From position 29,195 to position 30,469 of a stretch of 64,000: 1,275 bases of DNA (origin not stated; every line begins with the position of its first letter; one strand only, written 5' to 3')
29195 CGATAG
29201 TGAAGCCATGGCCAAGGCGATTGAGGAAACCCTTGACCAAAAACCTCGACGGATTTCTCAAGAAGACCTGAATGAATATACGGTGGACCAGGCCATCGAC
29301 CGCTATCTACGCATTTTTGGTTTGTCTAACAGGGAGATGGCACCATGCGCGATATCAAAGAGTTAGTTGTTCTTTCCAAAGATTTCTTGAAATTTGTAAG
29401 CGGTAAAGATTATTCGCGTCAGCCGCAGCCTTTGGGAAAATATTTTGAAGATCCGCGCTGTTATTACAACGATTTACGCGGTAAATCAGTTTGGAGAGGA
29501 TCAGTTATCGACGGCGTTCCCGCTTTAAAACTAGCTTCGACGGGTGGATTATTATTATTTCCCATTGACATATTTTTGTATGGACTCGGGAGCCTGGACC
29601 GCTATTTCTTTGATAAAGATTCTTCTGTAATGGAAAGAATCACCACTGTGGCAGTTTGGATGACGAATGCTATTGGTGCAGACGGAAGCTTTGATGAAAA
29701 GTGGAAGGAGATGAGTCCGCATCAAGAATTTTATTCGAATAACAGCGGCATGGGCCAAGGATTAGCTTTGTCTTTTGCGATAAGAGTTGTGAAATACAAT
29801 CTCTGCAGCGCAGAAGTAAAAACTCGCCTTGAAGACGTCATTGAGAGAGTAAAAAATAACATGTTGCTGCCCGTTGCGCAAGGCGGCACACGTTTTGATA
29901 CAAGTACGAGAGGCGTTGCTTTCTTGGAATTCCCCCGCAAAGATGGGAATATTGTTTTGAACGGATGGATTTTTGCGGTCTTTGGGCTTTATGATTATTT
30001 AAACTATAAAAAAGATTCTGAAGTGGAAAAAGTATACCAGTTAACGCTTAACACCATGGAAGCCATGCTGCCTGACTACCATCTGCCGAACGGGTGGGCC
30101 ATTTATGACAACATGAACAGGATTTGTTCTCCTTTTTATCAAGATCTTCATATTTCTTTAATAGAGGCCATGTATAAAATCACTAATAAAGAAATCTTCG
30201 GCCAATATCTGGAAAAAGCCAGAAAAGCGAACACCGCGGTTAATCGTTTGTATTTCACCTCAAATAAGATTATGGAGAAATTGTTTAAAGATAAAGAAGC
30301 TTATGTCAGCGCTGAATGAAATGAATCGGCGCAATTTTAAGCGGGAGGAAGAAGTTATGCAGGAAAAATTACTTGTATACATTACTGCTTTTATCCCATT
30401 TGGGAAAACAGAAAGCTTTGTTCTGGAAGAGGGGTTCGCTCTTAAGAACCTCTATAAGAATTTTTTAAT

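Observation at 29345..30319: Glucuronyl C5-epimerase-like gene inside a bacterial polysaccharide locus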

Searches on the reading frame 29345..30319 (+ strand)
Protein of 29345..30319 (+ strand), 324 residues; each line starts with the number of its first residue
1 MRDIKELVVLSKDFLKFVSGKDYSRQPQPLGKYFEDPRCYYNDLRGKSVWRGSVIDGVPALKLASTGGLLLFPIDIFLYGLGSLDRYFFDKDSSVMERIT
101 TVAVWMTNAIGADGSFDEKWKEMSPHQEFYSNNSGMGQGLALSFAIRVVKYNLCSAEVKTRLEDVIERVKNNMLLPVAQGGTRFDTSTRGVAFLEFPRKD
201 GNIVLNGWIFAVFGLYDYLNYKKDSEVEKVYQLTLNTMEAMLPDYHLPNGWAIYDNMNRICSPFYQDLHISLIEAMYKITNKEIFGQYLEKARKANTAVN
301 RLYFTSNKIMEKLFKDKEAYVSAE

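Call 3: search_protein_families(library=pfam, proteins=[window:29345-30319:+], max_evalue=0.01)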
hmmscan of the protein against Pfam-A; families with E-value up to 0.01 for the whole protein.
window:29345-30319:+ (324 aa): 2 families
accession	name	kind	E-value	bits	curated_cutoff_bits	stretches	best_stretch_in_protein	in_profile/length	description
PF06662.19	C5-epim_C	-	6.4e-26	91.4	23.3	1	165-291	53-185/188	D-glucuronyl C5-epimerase C-terminus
PF05316.17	VAR1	-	0.0095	16.4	33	0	216-313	20-108/195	Mitochondrial ribosomal protein (VAR1)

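Call 4: search_protein_families(library=ncbifam, proteins=[window:29345-30319:+], max_evalue=0.01)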
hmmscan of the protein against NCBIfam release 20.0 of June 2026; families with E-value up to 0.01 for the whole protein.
window:29345-30319:+ (324 aa): 0 families

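Call 6: search_solved_structures(query=window:29345-30319:+, max_evalue=1, show_alignments=3)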
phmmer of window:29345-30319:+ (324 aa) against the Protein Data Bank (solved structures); distinct sequences matched with E-value up to 1: 4.
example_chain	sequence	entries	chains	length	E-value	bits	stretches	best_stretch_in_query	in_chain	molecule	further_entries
6hzz_A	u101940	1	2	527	7.6e-05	25.4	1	191-290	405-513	D-glucuronyl C5-epimerase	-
6i01_A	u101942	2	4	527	0.00013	24.7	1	191-259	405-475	D-glucuronyl C5-epimerase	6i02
4pw2_A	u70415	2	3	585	0.00055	22.6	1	134-287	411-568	D-glucuronyl C5 epimerase B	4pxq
1xfj_A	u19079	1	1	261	0.3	13.6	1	82-140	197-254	conserved hypothetical protein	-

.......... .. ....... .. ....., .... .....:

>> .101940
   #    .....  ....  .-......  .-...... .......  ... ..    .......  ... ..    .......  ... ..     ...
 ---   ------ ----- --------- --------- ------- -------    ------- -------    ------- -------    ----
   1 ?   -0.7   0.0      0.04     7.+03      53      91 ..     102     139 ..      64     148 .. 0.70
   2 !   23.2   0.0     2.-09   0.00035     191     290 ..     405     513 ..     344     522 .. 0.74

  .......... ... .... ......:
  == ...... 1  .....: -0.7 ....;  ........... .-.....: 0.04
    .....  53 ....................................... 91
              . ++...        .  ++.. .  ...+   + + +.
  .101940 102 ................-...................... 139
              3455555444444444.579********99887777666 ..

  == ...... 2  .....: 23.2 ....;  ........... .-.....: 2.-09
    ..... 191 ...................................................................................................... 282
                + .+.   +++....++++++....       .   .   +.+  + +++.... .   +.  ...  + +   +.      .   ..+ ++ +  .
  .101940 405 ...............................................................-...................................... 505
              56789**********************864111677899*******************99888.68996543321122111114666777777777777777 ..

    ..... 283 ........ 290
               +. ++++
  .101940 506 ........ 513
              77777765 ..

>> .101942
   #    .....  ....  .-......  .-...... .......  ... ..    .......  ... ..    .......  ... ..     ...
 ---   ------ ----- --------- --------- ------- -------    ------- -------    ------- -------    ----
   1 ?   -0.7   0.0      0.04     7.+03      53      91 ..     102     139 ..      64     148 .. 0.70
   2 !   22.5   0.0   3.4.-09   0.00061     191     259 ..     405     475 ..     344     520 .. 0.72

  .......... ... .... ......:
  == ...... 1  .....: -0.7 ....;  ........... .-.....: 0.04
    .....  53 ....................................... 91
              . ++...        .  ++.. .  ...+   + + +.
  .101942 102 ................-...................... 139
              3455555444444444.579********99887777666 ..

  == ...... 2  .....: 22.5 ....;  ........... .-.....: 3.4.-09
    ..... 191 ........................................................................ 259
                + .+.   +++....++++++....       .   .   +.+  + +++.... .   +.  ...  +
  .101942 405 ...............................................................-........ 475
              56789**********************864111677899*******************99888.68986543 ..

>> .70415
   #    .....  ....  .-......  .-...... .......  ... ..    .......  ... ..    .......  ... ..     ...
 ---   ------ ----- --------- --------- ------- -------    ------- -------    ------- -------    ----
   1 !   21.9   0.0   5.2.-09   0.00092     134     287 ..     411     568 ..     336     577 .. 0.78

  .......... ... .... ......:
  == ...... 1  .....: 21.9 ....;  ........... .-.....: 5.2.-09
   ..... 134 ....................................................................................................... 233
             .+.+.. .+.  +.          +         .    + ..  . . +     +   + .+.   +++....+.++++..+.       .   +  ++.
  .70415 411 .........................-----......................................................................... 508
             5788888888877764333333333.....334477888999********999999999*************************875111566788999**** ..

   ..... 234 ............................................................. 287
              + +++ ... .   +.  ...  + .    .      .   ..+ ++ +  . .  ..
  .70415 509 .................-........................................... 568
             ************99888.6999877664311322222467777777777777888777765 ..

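Call 12: find_homologous_proteins(query=window:29345-30319:+, max_evalue=0.001)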
Query window:29345-30319:+ (324 aa): 52 proteins with E <= 0.001 among 1520 candidates.
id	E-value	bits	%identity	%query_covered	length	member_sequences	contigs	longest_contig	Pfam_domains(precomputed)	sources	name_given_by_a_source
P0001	2.9e-218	742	100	100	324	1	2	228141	PF06662.20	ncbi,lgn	-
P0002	1.8e-171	588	77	100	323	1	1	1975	PF06662.20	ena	-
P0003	2.9e-156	538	72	100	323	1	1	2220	PF06662.20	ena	-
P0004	1.8e-152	525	71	99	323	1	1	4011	PF06662.20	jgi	jgi:heparosan-N-sulfate-glucuronate 5-epimerase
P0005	4.9e-151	521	69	100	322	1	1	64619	PF06662.20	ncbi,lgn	-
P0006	6.1e-139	481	63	99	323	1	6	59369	PF06662.20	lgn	-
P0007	3.9e-137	475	65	100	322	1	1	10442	PF06662.20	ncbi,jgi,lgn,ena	ncbi:MAG: D-glucuronyl C5-epimerase family protein [Candidatus Paceibacterota bacterium]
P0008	1.0e-116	408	56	100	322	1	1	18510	PF06662.20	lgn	-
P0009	4.0e-96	340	47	99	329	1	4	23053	PF06662.20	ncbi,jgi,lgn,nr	ncbi:MAG: hypothetical protein HQ567_33480 [Candidatus Nealsonbacteria bacterium]|nr:hypothetical pr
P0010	3.0e-91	324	48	97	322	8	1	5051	PF06662.20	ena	-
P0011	8.5e-90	319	45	98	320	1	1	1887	PF06662.20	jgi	jgi:hypothetical protein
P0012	3.3e-89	317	47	97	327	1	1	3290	PF06662.20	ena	-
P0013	2.5e-87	311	48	98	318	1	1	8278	PF06662.20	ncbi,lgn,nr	ncbi:MAG: hypothetical protein JW959_05525 [Pirellulales bacterium]|nr:hypothetical protein [Pirellu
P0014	1.8e-86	309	44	99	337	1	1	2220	PF06662.20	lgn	-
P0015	1.4e-85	306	45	98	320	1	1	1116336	PF06662.20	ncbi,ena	-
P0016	9.4e-83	296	45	100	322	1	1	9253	PF06662.20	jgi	jgi:heparosan-N-sulfate-glucuronate 5-epimerase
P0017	6.9e-81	290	44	97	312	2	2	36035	PF06662.20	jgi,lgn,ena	-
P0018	1.6e-79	286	42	99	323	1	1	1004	PF06662.20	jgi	jgi:hypothetical protein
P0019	1.9e-79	285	43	99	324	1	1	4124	PF06662.20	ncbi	-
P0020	7.7e-79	283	43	100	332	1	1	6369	PF06662.20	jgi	jgi:hypothetical protein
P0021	1.5e-77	279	41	99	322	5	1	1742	PF06662.20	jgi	-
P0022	5.7e-76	274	43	93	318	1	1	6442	PF06662.20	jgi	jgi:heparosan-N-sulfate-glucuronate 5-epimerase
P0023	2.0e-75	272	42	97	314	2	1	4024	PF06662.20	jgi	jgi:hypothetical protein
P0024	2.9e-75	272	40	100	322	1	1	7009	PF06662.20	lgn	-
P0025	5.2e-74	268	41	97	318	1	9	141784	PF06662.20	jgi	jgi:hypothetical protein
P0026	8.1e-74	267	43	97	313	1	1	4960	PF06662.20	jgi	jgi:hypothetical protein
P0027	3.6e-72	262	40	100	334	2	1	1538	PF06662.20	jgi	jgi:hypothetical protein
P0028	1.8e-71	259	43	100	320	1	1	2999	PF06662.20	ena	-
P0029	3.4e-70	255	42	97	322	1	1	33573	PF06662.20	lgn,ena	-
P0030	8.8e-70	254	46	78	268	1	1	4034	PF06662.20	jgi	jgi:hypothetical protein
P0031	1.4e-68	250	38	97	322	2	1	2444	PF06662.20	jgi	jgi:hypothetical protein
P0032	3.2e-66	242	37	97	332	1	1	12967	PF06662.20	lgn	-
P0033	2.3e-64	236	38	96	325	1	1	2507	PF06662.20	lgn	-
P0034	1.4e-63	233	37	99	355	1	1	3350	PF06662.20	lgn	-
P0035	3.7e-63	232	38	99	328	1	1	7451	PF06662.20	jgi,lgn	-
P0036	1.9e-62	230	36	100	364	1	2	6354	PF06662.20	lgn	-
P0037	1.4e-60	223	38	95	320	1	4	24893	PF06662.20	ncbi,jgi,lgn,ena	-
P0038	2.9e-58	216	35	96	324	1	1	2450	PF06662.20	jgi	jgi:heparosan-N-sulfate-glucuronate 5-epimerase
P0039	2.8e-56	209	37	94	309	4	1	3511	PF06662.20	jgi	jgi:hypothetical protein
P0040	3.6e-54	202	36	97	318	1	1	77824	PF06662.20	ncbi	-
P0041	1.1e-52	198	36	97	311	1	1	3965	PF06662.20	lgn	-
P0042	1.6e-52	197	33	98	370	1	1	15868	PF06662.20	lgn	-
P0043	1.4e-36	145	32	94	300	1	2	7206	PF06662.20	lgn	-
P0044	4.2e-31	127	32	89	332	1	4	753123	PF06662.20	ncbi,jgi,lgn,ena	-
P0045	4.4e-31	127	34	87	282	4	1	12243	PF06662.20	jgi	-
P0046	3.9e-29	120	33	87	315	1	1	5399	PF06662.20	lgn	-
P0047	3.3e-28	117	34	85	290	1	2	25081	PF06662.20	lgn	-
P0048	3.6e-28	117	34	81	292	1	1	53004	PF06662.20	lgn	-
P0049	5.3e-28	116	34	86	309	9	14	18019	PF06662.20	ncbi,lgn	-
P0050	1.4e-25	108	29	94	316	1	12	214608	PF06662.20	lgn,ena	-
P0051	1.5e-12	66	27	89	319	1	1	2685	PF06662.20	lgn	-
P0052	1.1e-8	53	25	91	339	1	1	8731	PF06662.20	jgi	jgi:hypothetical protein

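Call 14: find_encoding_contigs(protein=P0001, flank=3000, max_places=3)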
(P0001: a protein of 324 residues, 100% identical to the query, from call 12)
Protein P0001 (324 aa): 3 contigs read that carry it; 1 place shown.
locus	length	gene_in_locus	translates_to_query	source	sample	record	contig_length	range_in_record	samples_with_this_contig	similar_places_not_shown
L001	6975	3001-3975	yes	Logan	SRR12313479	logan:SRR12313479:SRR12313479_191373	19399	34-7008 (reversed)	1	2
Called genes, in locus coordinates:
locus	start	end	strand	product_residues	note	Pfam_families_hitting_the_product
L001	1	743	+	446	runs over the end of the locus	PF01943:Polysacc_synt (weak), PF13440:Polysacc_synt_3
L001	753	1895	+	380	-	PF04932:Wzy_C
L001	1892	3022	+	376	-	PF13439:Glyco_transf_4, PF13579:Glyco_trans_4_4, PF20706:GT4-conflict (weak), PF00534:Glycos_transf_1, PF13692:Glyco_trans_1_4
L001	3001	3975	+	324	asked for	PF06662:C5-epim_C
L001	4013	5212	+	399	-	PF13439:Glyco_transf_4 (weak), PF00534:Glycos_transf_1, PF13692:Glyco_trans_1_4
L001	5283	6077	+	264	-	PF01522:Polysacc_deac_1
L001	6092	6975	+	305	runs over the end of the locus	?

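Call 17: find_related_loci(query=A1, collection=genome_contigs, flank=10000)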
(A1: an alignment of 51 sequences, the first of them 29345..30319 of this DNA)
Query A1 (324 aa) in genome_contigs; peptide patterns used: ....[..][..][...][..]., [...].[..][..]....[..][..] (x = any residue, [..] = any of these).
133 stretches matched a pattern; 113 encode a relative of the query (tblastn E <= 1e-3); the best 80 are kept; 80 distinct loci.
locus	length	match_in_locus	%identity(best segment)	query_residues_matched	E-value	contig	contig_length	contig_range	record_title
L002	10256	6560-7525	65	1-323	2e-143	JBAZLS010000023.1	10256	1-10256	MAG: Candidatus Paceibacterota bacterium isolate SO_2017_LW4_20 scaffold_12560_c1_LW137-91_2017, whole genome shotgun se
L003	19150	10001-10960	47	1-322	2e-103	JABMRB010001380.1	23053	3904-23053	MAG: Candidatus Nealsonbacteria bacterium isolate bin.20 k141_6917721, whole genome shotgun sequence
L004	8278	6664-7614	48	1-319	4e-94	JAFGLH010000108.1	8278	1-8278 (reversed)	MAG: Pirellulales bacterium isolate Zod_Metabat.393 k87_4118174, whole genome shotgun sequence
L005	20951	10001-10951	45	1-319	2e-91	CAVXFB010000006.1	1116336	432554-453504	MAG: uncultured Planctomycetaceae bacterium isolate MFD02416.bin.1.136 genome assembly, contig: contig_9772, whole genom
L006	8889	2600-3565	38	1-324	1e-67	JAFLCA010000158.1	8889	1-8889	MAG: Deltaproteobacteria bacterium isolate UWPOB_DELTA1 gnl_X_BEAILMKM_158, whole genome shotgun sequence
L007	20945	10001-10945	38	11-324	4e-65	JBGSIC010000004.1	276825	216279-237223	MAG: Bdellovibrionota bacterium isolate JTS-AC12 k141_3607476, whole genome shotgun sequence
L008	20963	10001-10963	33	1-317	2e-64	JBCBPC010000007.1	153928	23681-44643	MAG: Planctomycetota bacterium isolate J06633_21 NODE_7_length_153928_cov_8.739800, whole genome shotgun sequence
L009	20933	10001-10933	36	6-320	1e-62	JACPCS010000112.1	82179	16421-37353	MAG: Acidobacteria bacterium isolate NC_groundwater_289_Ag_S-0.65um_68_18 S6_GD2017_2_S65_scaffold_179, whole genome sho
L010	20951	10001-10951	36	6-324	5e-61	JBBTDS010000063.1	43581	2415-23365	MAG: Acidobacteriota bacterium isolate H43-bin212_1 H43_bin212_1_000000000063, whole genome shotgun sequence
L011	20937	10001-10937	44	1-313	6e-81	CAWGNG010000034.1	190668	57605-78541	MAG: uncultured Planctomycetaceae bacterium isolate MFD01112.bin.1.69 genome assembly, contig: contig_4570, whole genome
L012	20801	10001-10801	34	14-288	2e-38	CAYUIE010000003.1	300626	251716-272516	MAG TPA_asm: uncultured Pirellulales bacterium isolate binchicken_co100_297 genome assembly, contig: NODE_7_length_30062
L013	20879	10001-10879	32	14-313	1e-37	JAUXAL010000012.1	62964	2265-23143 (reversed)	MAG: Phycisphaerae bacterium isolate CSMAG_2761 CSMAG_2761_k141_386880_length_62964_cov_56.7741, whole genome shotgun se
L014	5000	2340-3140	34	14-288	4e-37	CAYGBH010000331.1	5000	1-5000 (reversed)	MAG TPA_asm: uncultured Pirellulales bacterium isolate ERP108616_co2_77 genome assembly, contig: NODE_37025_length_5000_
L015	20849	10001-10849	32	16-304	1e-34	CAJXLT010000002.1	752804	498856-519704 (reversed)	MAG TPA_asm: uncultured Paenibacillaceae bacterium isolate SRR6201619_bin.6_MetaBAT_v2.12.1_MAG genome assembly, contig:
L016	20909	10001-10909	31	4-313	1e-34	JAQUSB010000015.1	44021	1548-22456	MAG: Candidatus Omnitrophota bacterium isolate STD1_87 NODE_1647_length_44021_cov_4.451611_Sandtown_D1, whole genome sho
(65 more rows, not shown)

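Call 19: list_cluster_members(proteins=[P0001, P0005, P0007])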
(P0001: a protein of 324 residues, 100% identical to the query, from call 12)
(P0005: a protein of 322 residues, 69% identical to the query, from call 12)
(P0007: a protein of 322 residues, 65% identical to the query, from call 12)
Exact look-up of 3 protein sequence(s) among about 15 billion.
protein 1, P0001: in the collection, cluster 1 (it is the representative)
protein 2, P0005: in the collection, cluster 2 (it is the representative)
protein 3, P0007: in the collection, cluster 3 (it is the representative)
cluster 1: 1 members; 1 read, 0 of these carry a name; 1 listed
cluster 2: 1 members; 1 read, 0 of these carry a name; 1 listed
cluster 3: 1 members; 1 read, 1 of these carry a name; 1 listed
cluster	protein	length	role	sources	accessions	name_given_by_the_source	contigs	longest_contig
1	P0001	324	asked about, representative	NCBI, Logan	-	-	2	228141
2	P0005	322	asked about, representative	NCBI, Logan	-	-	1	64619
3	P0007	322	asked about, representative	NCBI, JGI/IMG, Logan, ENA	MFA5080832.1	MAG: D-glucuronyl C5-epimerase family protein [Candidatus Paceibacterota bacterium]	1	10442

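Call 29: predict_structure(alignment_id=A1)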
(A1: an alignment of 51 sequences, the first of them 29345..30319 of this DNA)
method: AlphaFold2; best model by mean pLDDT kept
length: 324 residues; sequences in the alignment: 51
mean_pLDDT: 95.0   pTM: 0.93
mean pLDDT of the five models: 95.0, 95.0, 94.4, 93.5, 93.4
residues with pLDDT >= 90: 274; 70-90: 49; 50-70: 1; < 50: 0
segments of 3 or more residues with pLDDT < 50: none
pLDDT, mean of each block of 10 residues (from residue 1): 79 80 90 98 97 96 90 98 99 98 99 97 93 98 99 98 99 98 94 97 98 99 98 98 98 97 97 99 99 98 92 82 74
secondary structure, 60 per line:
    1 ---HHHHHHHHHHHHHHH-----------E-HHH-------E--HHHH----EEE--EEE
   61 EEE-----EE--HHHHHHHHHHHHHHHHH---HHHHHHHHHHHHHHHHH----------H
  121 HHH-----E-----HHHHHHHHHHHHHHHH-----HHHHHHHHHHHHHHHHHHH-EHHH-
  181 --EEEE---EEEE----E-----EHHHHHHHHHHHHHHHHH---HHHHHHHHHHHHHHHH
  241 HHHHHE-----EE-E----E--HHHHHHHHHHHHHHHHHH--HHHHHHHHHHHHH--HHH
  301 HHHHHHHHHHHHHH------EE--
elements in order: H4-18 H45-48 E53-55 E58-63 H73-89 H93-109 H120-123 H135-150 H156-174 E183-186 E190-193 H205-221 H225-245 H263-280 H283-295 H298-314

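Call 32: fold_search(model_id=the predicted structure, library=pdb)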
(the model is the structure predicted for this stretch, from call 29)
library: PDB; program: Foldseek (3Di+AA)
matches with E <= 10: 655; with E <= 0.001: 11
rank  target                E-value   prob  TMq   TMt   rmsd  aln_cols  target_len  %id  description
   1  4pxq_A                3.0e-09  1.00  0.53  0.34   3.4       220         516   19  Crystal structure of D-glucuronyl C5-epimerase in complex with heparin hexasaccharide (released 2015-01-14)
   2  4pw2                  7.3e-09  1.00  0.52  0.33   3.5       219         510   18  Crystal structure of D-glucuronyl C5 epimerase (released 2015-01-14)
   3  4pxq_B                7.3e-09  1.00  0.52  0.33   3.5       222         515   18  Crystal structure of D-glucuronyl C5-epimerase in complex with heparin hexasaccharide (released 2015-01-14)
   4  6i01_A                8.5e-09  1.00  0.54  0.35   3.0       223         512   18  Structure of human D-glucuronyl C5 epimerase in complex with substrate (released 2019-04-03)
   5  6i01_B                1.1e-08  1.00  0.54  0.34   3.4       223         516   17  Structure of human D-glucuronyl C5 epimerase in complex with substrate (released 2019-04-03)
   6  6hzz_A                1.3e-08  1.00  0.53  0.34   3.5       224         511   16  Structure of human D-glucuronyl C5 epimerase (released 2019-04-03)
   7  6hzz_B                1.8e-08  1.00  0.54  0.34   2.7       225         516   17  Structure of human D-glucuronyl C5 epimerase (released 2019-04-03)
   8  6i02_A                1.8e-08  1.00  0.51  0.33   3.5       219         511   17  Structure of human D-glucuronyl C5 epimerase in complex with product (released 2019-04-03)
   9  8wbu                  4.2e-04  1.00  0.47  0.40   5.8       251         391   12  The crystal structure of circular mannose with mutant H247F of the cellobiose 2-epimerase from Caldicellulosiruptor sacc (released 2023-10-25)
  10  4z4l                  4.4e-04  1.00  0.45  0.39   6.1       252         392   13  Crystal Structure of cellobiose 2-epimerase from Caldicellulosiruptor saccharolyticus DSM 8903 (released 2016-04-13)
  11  4z4j                  6.5e-04  1.00  0.48  0.40   5.7       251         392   13  Crystal Structure of cellobiose 2-epimerase from Caldicellulosiruptor saccharolyticus DSM 8903 (released 2016-04-13)
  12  7d5g_A                1.4e-03  1.00  0.48  0.41   5.6       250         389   11  Crystal structure of the CsCE with ligand to have a insight into the catalytic mechanism (released 2021-12-01)
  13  9r4p_A                1.6e-03  1.00  0.42  0.39   7.2       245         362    8  Crystal structure of inactive (D164N) variant CtGH76 from Chaetomium thermophilum in complex with alpha-1,6-mannobiose (released 2025-07-16)
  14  2gh4_A                1.9e-03  1.00  0.45  0.41   6.8       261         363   17  YteR/D143N/dGalA-Rha (released 2006-08-29)
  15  1gxo_A                2.1e-03  1.00  0.35  0.35   7.4       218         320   10  Mutant D189A of Family 10 polysaccharide lyase from Cellvibrio cellulosa in complex with trigalaturonic acid (released 2002-10-04)
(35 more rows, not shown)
